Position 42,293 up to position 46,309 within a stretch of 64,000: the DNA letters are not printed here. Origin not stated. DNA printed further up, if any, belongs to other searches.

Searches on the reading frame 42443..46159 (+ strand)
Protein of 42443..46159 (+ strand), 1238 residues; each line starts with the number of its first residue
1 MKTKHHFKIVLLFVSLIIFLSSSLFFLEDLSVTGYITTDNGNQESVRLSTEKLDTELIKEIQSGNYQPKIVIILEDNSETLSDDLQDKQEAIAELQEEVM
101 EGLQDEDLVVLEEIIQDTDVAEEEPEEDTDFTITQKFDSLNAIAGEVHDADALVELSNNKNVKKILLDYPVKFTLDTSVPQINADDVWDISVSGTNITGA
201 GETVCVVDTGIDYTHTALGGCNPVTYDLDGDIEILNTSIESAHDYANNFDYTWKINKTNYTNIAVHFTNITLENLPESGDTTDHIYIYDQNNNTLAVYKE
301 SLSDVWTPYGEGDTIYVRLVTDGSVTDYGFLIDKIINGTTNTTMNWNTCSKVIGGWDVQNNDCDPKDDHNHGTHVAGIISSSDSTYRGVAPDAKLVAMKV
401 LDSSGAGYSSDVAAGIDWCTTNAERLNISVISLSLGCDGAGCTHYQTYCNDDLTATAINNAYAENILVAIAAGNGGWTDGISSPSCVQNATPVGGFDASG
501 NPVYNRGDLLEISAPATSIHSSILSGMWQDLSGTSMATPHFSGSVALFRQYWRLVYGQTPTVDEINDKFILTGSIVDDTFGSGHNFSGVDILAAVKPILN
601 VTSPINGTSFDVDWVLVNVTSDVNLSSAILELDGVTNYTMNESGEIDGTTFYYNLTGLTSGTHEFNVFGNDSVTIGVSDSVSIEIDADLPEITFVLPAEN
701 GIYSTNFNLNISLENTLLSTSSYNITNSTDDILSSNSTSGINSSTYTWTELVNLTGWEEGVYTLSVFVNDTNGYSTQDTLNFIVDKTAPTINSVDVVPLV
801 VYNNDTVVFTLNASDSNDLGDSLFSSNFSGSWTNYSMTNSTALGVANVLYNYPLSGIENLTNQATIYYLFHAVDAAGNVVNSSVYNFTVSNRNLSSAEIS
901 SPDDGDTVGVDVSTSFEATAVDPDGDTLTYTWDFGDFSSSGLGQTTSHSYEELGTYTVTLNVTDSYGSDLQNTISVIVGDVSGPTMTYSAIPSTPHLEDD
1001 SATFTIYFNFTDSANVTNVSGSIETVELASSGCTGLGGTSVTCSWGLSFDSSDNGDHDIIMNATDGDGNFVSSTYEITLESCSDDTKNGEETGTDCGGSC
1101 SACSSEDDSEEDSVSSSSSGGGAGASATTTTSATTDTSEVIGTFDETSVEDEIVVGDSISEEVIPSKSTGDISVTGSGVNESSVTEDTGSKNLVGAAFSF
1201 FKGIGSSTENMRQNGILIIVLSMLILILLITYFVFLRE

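Call 31: search_protein_families(library=pfam, proteins=[window:42443-46159:+], max_evalue=0.00001)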
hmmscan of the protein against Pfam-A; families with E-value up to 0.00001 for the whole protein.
window:42443-46159:+ (1238 aa): 3 families
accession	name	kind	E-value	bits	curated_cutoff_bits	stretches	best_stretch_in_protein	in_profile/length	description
PF00082.27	Peptidase_S8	-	3.1e-35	122.3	21.8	1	199-550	1-255/288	Subtilase family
PF18911.6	PKD_4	-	3.5e-16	59.4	27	1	912-976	18-83/85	PKD domain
PF00801.26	PKD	-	4.3e-11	43.1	23.5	1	916-972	19-75/80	PKD domain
